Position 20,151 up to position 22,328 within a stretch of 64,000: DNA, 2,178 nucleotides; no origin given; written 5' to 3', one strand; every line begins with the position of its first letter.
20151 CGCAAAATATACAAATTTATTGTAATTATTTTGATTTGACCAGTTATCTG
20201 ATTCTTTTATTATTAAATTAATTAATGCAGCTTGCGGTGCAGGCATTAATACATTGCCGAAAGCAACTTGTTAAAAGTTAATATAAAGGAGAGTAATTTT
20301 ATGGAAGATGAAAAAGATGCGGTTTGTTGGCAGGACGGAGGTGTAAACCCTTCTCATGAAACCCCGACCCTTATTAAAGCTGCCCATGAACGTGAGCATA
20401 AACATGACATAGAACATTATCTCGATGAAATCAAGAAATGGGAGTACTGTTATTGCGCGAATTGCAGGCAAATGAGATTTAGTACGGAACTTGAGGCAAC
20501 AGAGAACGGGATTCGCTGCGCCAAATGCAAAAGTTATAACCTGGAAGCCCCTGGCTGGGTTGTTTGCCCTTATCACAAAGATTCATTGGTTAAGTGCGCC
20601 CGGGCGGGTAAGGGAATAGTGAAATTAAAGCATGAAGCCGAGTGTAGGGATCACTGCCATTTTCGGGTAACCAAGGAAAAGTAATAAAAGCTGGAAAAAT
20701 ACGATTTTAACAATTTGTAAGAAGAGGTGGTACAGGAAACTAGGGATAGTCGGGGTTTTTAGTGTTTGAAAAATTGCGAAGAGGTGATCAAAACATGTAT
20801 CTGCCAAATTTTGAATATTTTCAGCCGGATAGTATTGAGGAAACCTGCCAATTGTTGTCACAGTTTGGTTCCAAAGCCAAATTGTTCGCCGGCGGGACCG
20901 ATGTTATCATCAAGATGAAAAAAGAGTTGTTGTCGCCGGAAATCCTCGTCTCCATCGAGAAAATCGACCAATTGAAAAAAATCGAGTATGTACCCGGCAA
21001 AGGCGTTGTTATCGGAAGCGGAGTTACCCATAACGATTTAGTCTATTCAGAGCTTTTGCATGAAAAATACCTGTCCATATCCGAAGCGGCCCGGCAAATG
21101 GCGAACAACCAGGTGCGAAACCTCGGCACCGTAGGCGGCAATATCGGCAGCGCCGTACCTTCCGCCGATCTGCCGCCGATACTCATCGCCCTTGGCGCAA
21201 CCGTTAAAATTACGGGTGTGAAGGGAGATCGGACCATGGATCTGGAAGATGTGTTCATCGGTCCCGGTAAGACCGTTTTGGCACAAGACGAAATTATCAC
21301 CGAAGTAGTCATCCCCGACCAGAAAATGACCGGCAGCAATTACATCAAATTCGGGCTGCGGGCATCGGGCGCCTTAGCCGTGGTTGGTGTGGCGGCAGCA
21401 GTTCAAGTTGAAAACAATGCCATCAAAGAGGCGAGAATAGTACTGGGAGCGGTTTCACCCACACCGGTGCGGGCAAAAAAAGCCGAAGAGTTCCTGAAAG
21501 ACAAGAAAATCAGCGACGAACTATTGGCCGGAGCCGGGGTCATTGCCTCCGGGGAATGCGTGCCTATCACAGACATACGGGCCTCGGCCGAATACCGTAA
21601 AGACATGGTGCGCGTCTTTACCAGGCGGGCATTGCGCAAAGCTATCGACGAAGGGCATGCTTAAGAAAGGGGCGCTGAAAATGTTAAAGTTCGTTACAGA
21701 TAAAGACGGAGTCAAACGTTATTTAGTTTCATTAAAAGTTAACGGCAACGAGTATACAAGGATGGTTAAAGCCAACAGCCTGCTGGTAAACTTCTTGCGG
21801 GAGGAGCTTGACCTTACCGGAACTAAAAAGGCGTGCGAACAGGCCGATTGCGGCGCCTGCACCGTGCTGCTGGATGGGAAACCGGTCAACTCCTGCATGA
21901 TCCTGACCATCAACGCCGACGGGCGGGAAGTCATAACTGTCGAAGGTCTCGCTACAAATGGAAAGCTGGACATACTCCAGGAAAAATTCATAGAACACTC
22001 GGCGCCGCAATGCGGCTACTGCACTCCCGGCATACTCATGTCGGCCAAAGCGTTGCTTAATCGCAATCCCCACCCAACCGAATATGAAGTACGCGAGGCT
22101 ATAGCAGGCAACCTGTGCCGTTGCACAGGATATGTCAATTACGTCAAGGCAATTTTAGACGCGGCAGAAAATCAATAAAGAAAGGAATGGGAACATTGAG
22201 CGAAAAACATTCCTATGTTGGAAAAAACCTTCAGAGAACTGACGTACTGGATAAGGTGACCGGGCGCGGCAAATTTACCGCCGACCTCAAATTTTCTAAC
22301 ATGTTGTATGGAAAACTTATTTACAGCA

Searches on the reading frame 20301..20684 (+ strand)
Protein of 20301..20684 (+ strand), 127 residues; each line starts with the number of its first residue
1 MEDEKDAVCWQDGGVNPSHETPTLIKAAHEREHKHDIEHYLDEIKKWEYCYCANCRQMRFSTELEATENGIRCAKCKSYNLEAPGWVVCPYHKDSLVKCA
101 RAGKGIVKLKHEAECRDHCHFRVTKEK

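Call 12: search_protein_families(library=pfam, proteins=[window:20301-20684:+])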
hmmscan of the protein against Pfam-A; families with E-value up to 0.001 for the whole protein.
window:20301-20684:+ (127 aa): 0 families

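Call 22: find_encoding_contigs(protein=window:20301-20684:+, flank=3000, max_places=10)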
Protein window:20301-20684:+ (127 aa): 2 contigs read that carry it; 2 places shown.
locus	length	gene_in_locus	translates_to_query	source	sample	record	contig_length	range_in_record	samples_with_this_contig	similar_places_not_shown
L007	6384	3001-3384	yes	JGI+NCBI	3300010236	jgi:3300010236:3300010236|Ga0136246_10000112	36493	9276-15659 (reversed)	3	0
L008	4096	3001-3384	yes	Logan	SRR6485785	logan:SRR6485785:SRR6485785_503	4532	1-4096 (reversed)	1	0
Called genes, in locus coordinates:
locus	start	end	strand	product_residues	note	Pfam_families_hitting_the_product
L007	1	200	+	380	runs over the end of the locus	PF13478:XdhC_C, PF02625:XdhC_CoxI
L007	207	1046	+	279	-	-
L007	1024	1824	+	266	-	PF19842:YqeC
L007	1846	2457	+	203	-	PF01128:IspD, PF02348:CTP_transf_3, PF12804:NTP_transf_3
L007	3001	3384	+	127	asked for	-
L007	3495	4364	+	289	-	PF00941:FAD_binding_5, PF03450:CO_deh_flav_C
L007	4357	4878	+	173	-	PF13085:Fer2_3 (faint), PF01799:Fer2_2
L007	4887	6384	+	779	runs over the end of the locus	PF01315:Ald_Xan_dh_C, PF02738:MoCoBD_1, PF20256:MoCoBD_2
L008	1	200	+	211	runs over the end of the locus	?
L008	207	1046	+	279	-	-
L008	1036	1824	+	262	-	PF19842:YqeC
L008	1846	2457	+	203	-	PF01128:IspD, PF02348:CTP_transf_3, PF12804:NTP_transf_3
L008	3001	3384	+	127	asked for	-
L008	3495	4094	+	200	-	?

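Call 24: find_homologous_proteins(query=window:20301-20684:+)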
Query window:20301-20684:+ (127 aa): 10 proteins with E <= 0.001 among 10 candidates.
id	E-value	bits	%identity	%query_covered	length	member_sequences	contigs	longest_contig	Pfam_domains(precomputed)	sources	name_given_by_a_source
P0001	1.8e-84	299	100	100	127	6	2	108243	-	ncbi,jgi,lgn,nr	ncbi:MAG: hypothetical protein XD78_0410 [Desulfotomaculum sp. 46_296]|nr:MAG: hypothetical protein 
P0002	2.6e-72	259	87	98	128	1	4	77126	-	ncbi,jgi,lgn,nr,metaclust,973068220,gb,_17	ncbi:MAG TPA: hypothetical protein DCK76_06515 [Desulfotomaculum sp.]|nr:MAG: hypothetical protein X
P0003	5.2e-49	184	68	88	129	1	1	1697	-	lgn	-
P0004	8.8e-43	164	72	72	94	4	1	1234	-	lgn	-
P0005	3.2e-42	162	70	73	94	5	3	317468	-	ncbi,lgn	-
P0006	4.4e-41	158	70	72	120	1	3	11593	-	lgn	-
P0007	5.0e-41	158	60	87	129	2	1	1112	-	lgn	-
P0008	6.5e-39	151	65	75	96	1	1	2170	-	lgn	-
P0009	1.7e-29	120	58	68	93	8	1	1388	-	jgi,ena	-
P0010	2.5e-28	117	57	68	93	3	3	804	-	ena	-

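Call 25: find_encoding_contigs(protein=P0002, flank=10000, max_places=4)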
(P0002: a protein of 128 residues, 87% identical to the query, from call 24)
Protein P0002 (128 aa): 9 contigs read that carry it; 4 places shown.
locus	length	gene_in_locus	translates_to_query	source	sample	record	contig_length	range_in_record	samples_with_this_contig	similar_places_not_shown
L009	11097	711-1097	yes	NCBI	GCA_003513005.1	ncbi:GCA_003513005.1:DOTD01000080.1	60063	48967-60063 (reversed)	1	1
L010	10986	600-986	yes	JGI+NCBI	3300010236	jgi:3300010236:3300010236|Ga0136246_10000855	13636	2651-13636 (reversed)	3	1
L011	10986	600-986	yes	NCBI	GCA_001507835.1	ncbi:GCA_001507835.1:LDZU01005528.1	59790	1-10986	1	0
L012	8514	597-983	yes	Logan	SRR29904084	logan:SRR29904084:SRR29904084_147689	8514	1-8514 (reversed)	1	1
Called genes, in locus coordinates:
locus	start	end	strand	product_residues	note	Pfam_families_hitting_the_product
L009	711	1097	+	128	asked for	-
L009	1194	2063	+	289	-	PF00941:FAD_binding_5, PF03450:CO_deh_flav_C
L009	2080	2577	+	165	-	PF01799:Fer2_2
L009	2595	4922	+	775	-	PF01315:Ald_Xan_dh_C, PF02738:MoCoBD_1, PF20256:MoCoBD_2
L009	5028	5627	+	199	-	PF12804:NTP_transf_3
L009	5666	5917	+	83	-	-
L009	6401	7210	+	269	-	PF01177:Asp_Glu_race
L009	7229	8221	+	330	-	PF06050:HGD-D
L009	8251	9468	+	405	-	PF00764:Arginosuc_synth, PF20979:Arginosuc_syn_C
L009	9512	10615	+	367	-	PF02350:Epimerase_2, PF13439:Glyco_transf_4 (faint), PF13579:Glyco_trans_4_4 (faint)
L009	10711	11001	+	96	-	PF09527:ATPase_gene1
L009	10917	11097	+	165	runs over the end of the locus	PF03899:ATP-synt_I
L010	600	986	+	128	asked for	-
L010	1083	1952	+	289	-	PF00941:FAD_binding_5, PF03450:CO_deh_flav_C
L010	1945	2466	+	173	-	PF01799:Fer2_2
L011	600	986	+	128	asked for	-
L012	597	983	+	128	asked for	-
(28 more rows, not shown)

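Call 26: find_encoding_contigs(protein=P0005, flank=10000, max_places=4)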
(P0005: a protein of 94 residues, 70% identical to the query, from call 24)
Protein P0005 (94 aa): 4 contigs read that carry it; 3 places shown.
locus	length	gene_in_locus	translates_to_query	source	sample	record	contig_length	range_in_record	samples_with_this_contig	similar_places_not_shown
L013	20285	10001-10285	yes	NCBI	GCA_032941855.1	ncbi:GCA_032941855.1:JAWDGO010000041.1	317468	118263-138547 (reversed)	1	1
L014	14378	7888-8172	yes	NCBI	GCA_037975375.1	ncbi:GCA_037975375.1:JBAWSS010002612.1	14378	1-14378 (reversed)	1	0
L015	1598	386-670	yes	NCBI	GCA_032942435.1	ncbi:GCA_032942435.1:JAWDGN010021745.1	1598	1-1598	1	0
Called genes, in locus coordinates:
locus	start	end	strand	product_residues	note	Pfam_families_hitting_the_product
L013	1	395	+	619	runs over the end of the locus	PF02730:AFOR_N, PF01314:AFOR_C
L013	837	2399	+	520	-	PF01144:CoA_trans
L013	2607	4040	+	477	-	PF00939:Na_sulph_symp, PF03600:CitMHS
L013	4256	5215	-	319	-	PF00126:HTH_1, PF03466:LysR_substrate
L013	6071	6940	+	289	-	PF00941:FAD_binding_5, PF03450:CO_deh_flav_C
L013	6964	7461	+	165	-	PF13085:Fer2_3 (faint), PF00111:Fer2 (weak), PF01799:Fer2_2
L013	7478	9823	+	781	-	PF01315:Ald_Xan_dh_C, PF02738:MoCoBD_1, PF20256:MoCoBD_2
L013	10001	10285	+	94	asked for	-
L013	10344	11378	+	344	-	PF00994:MoCF_biosynth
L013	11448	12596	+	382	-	PF13478:XdhC_C, PF02625:XdhC_CoxI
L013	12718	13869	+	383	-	PF00266:Aminotran_5, PF01041:DegT_DnrJ_EryC1 (weak), PF01212:Beta_elim_lyase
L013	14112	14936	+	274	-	-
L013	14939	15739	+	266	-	PF19842:YqeC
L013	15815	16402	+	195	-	PF01128:IspD (faint), PF02348:CTP_transf_3 (weak), PF12804:NTP_transf_3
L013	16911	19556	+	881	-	PF00171:Aldedh, PF13685:Fe-ADH_2 (faint), PF00465:Fe-ADH, PF25137:ADH_Fe_C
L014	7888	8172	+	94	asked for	-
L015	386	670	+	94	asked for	-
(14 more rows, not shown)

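Call 27: find_encoding_contigs(protein=P0006, flank=10000, max_places=4)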
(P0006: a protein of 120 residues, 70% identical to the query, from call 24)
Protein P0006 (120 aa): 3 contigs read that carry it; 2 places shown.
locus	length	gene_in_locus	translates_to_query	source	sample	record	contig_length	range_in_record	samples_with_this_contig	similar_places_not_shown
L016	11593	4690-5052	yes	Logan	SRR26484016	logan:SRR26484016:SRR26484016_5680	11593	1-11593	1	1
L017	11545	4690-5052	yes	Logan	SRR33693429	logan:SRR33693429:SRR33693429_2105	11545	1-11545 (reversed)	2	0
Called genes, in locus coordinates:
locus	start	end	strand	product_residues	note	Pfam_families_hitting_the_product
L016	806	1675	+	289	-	PF00941:FAD_binding_5, PF03450:CO_deh_flav_C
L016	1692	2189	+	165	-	PF00111:Fer2, PF01799:Fer2_2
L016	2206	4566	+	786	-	PF01315:Ald_Xan_dh_C, PF02738:MoCoBD_1, PF20256:MoCoBD_2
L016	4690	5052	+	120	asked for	-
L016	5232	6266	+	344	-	PF00994:MoCF_biosynth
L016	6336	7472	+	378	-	PF13478:XdhC_C, PF02625:XdhC_CoxI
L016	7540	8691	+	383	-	PF00266:Aminotran_5, PF01212:Beta_elim_lyase (weak)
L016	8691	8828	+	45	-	-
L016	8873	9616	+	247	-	PF19842:YqeC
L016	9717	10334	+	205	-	PF12804:NTP_transf_3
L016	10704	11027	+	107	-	PF28096:CC_Se_fam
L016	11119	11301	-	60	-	-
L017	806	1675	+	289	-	PF00941:FAD_binding_5, PF03450:CO_deh_flav_C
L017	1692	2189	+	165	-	PF00111:Fer2, PF01799:Fer2_2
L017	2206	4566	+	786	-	PF01315:Ald_Xan_dh_C, PF02738:MoCoBD_1, PF20256:MoCoBD_2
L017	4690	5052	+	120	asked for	-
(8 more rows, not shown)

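Call 40: search_protein_families(library=ncbifam, proteins=[window:20301-20684:+], max_evalue=0.01)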
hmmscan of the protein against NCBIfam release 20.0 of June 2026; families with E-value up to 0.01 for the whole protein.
window:20301-20684:+ (127 aa): 2 families
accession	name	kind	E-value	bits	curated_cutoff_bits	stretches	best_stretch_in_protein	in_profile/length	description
NF004910.0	PRK06266.1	equivalog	0.00098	18.3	180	1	20-78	96-151/185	transcription initiation factor E subunit alpha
TIGR02890.1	bacill_yteA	subfamily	0.0086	16.2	134.4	0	28-80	65-117/159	regulatory protein, yteA family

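Call 42: search_protein_families(library=ncbifam, proteins=[L009:2595-4922:+], max_evalue=1e-20)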
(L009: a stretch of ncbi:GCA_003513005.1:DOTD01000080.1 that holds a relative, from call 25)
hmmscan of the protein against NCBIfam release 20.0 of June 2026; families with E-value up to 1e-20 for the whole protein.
L009:2595-4922:+ (775 aa): 13 families
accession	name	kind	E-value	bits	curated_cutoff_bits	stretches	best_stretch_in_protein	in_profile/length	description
TIGR03194.1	4hydrxCoA_A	equivalog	2.2e-271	902.6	994.55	1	14-767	3-746/746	4-hydroxybenzoyl-CoA reductase subunit alpha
NF043082.1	XdhA_XDHase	equivalog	1.2e-169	566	780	1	8-770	1-755/758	xanthine dehydrogenase subunit XdhA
NF007426.0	PRK09970.1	equivalog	5.4e-162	540.6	916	1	5-769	3-757/761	xanthine dehydrogenase molybdenum-binding subunit XdhA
TIGR03196.1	pucD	equivalog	2.7e-114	383.2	783.65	1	8-763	3-754/763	xanthine dehydrogenase subunit D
NF041018.1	glyceraldDH_alpha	equivalog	4.4e-113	379.2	790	1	6-764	1-741/741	glyceraldehyde dehydrogenase subunit alpha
TIGR03311.1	Se_dep_XDH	equivalog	1.7e-110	370.5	830.45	1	4-544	158-682/848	selenium-dependent xanthine dehydrogenase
TIGR03313.1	Se_sel_red_Mo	hypoth_equivalog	1.2e-97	327.7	1101.9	1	151-767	351-949/951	molybdopterin-dependent oxidoreductase Mo/Fe-S-binding subunit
NF045668.1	pterin_aldehy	equivalog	7.8e-92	308.8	1100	1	3-561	170-730/905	molybdopterin-dependent aldehyde oxidoreductase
NF040766.1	CODH_aero_grp5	exception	1.7e-90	304.3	950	1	6-765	3-783/785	aerobic carbon-monoxide dehydrogenase large subunit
NF041671.1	peri_hyde_PaoC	equivalog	1.4e-86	291.5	1180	2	4-507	14-501/735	aldehyde oxidoreductase molybdenum-binding subunit PaoC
TIGR02416.1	CO_dehy_Mo_lg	equivalog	4.3e-81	273.2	991.15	1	21-766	6-770/770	aerobic carbon-monoxide dehydrogenase large subunit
TIGR02965.1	xanthine_xdhB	equivalog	2.1e-75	254.4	849.5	1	11-768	4-755/758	xanthine dehydrogenase molybdopterin binding subunit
TIGR02969.1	mam_aldehyde_ox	subfamily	7.6e-41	139.6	1912.3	1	9-540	577-1102/1330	aldehyde oxidase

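Call 87: predict_structure(alignment_id=A6)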
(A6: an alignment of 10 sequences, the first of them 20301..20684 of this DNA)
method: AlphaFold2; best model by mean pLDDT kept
length: 127 residues; sequences in the alignment: 10
mean_pLDDT: 67.2   pTM: 0.54
mean pLDDT of the five models: 67.2, 67.1, 65.2, 57.8, 57.0
residues with pLDDT >= 90: 29; 70-90: 31; 50-70: 35; < 50: 32
segments of 3 or more residues with pLDDT < 50: 1-22, 24-31
pLDDT, mean of each block of 10 residues (from residue 1): 33 36 48 69 89 89 92 95 78 70 61 56 52
secondary structure, 60 per line:
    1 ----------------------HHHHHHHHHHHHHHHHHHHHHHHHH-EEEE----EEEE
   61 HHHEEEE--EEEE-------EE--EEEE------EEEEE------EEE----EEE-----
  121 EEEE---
elements in order: H23-47 E49-52 E57-60 E64-67 E70-73 E85-88 E95-99 E106-108 E113-115 E121-124

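Call 89: fold_search(model_id=the predicted structure, library=pdb)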
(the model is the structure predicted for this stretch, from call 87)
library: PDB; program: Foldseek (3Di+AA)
matches with E <= 10: 34; with E <= 0.001: 0
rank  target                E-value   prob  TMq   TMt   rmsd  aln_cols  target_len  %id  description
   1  7m4m_A                1.1e+00  0.13  0.17  0.14  10.3        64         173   14  Crystal structure of RBR E3 ligase RNF216 with ubiquitin (released 2022-01-05)
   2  7m4m_B                1.9e+00  0.09  0.17  0.14  10.2        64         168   14  Crystal structure of RBR E3 ligase RNF216 with ubiquitin (released 2022-01-05)
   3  8fok_1                2.2e+00  0.15  0.22  0.03  11.7        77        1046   14  Cryo-EM structure of S. cerevisiae DNA polymerase alpha-primase complex in the DNA elongation state (released 2023-05-31)
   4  5iy6_Q                4.0e+00  0.11  0.24  0.18  13.6        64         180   19  Human holo-PIC in the closed state (released 2016-05-18)
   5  4ljq_D                4.3e+00  0.03  0.13  0.10  11.5        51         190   16  Crystal structure of the catalytic core of E3 ligase HOIP (released 2013-10-16)
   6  7yui_B                4.8e+00  0.07  0.21  0.13  11.6        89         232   12  Crystal structure of HOIL-1L(195-423) in complex with the linear tetra-ubiquitin (released 2023-08-30)
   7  7yuj_A                5.1e+00  0.05  0.17  0.15  12.6        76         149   10  Crystal structure of HOIL-1L(365-510) (released 2023-08-30)
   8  4ekx_B                5.1e+00  0.03  0.21  0.20   9.0        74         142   12  Crystal Structure of YLDV 14L IL-18 Binding Protein in Complex with Human IL-18 (released 2012-09-26)
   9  9egv_A                5.4e+00  0.07  0.18  0.24   9.6        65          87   14  HOIL-1 RING2 domain bound to ubiquitin (released 2024-12-11)
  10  4xfs_B                5.4e+00  0.02  0.18  0.15  11.8        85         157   10  Structure of IL-18 SER Mutant I (released 2015-06-10)
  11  4izx_A                5.4e+00  0.02  0.14  0.14   9.5        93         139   11  Macrolepiota procera ricin B-like lectin (MPL) in complex with lactose (released 2013-11-20)
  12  7yuj_B                5.8e+00  0.05  0.17  0.15  12.8        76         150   10  Crystal structure of HOIL-1L(365-510) (released 2023-08-30)
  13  5edv_B                5.8e+00  0.02  0.15  0.07  12.3       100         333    9  Structure of the HOIP-RBR/UbcH5B~ubiquitin transfer complex (released 2016-01-20)
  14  4ion_A                5.8e+00  0.02  0.14  0.14   9.4        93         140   11  Macrolepiota procera ricin B-like lectin (MPL) (released 2013-11-20)
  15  6az3_m                6.1e+00  0.06  0.19  0.39  12.8        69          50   16  Cryo-EM structure of of the large subunit of Leishmania ribosome bound to paromomycin (released 2017-12-06)
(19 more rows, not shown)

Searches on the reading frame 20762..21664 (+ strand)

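Call 12: search_protein_families(library=pfam, proteins=[window:20762-21664:+])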
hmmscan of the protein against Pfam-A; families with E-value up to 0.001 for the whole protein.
window:20762-21664:+ (300 aa): 2 families
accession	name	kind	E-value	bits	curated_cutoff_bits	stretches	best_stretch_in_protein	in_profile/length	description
PF00941.27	FAD_binding_5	-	5.8e-52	176.4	27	1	16-186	2-169/170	FAD binding domain in molybdopterin dehydrogenase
PF03450.22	CO_deh_flav_C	-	1e-27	96.7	25.5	1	198-293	6-101/102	CO dehydrogenase flavoprotein C-terminal domain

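Call 42: search_protein_families(library=ncbifam, proteins=[window:20762-21664:+], max_evalue=1e-20)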
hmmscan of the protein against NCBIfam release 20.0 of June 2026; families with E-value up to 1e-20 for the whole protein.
window:20762-21664:+ (300 aa): 7 families
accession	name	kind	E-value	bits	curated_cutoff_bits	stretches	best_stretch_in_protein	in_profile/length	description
NF041019.1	glyceraldDH_beta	equivalog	3.6e-74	249.5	350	1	12-293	1-279/280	glyceraldehyde dehydrogenase subunit beta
NF043083.1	XdhB_XDHase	equivalog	7.9e-69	232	310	1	18-297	6-286/289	xanthine dehydrogenase subunit XdhB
NF007427.0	PRK09971.1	equivalog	3.1e-65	220.3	287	1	18-297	6-286/292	xanthine dehydrogenase FAD-binding subunit XdhB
TIGR02963.1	xanthine_xdhA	equivalog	1.3e-50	172.4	467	1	17-289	193-463/468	xanthine dehydrogenase small subunit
TIGR03195.1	4hydrxCoA_B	equivalog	1.2e-34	120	404.55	0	14-128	2-114/321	4-hydroxybenzoyl-CoA reductase subunit beta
TIGR03199.1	pucC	equivalog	3.4e-25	88.8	306.05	1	22-280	1-255/264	xanthine dehydrogenase subunit C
TIGR03312.1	Se_sel_red_FAD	hypoth_equivalog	5.9e-21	74.8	241.5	1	18-283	3-239/257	molybdopterin-dependent oxidoreductase FAD-binding subunit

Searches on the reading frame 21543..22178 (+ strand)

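Call 12: search_protein_families(library=pfam, proteins=[window:21543-22178:+])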
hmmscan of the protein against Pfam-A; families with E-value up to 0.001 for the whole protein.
window:21543-22178:+ (211 aa): 3 families
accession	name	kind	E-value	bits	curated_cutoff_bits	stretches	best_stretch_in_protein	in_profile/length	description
PF01799.25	Fer2_2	-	2.3e-31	108.2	30.3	1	132-204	1-74/75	[2Fe-2S] binding domain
PF13085.11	Fer2_3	-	1.7e-05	25.2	27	1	45-137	2-90/107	2Fe-2S iron-sulfur cluster binding domain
PF00111.32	Fer2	-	6.9e-05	23.2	21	1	65-117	2-54/77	2Fe-2S iron-sulfur cluster binding domain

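Call 42: search_protein_families(library=ncbifam, proteins=[window:21657-22178:+], max_evalue=1e-20)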
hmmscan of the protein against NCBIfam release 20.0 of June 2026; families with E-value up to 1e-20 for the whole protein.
window:21657-22178:+ (173 aa): 10 families
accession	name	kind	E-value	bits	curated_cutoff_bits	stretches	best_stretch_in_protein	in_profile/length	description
NF041020.1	glyceraldDH_gamma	equivalog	5.3e-62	208.2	290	1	22-171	11-160/164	glyceraldehyde dehydrogenase subunit gamma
TIGR03193.1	4hydroxCoAred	equivalog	2.1e-54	183.4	257.8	1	23-169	1-147/148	4-hydroxybenzoyl-CoA reductase subunit gamma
NF043084.2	XdhC_XDHase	equivalog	7.7e-52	174.8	217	1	24-168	3-148/151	xanthine dehydrogenase subunit XdhC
TIGR03198.1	pucE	equivalog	8.8e-50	168.1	254.3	1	24-169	4-148/151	xanthine dehydrogenase subunit E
NF045668.1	pterin_aldehy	equivalog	5.3e-48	163.8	1100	1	25-171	4-153/905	molybdopterin-dependent aldehyde oxidoreductase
TIGR03311.1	Se_dep_XDH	equivalog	1.3e-45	155.8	830.45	1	27-170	4-144/848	selenium-dependent xanthine dehydrogenase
NF008514.0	PRK11433.1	equivalog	6.8e-43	146.7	322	1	22-172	51-216/218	aldehyde dehydrogenase iron-sulfur subunit PaoA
NF007387.0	PRK09908.1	equivalog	9.1e-41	138.9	212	1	24-171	9-157/159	xanthine dehydrogenase iron sulfur-binding subunit XdhC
TIGR02963.1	xanthine_xdhA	equivalog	5.9e-40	137.3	467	1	35-167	13-155/468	xanthine dehydrogenase small subunit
TIGR02969.1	mam_aldehyde_ox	subfamily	2.5e-28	98.1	1912.3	1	28-166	7-157/1330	aldehyde oxidase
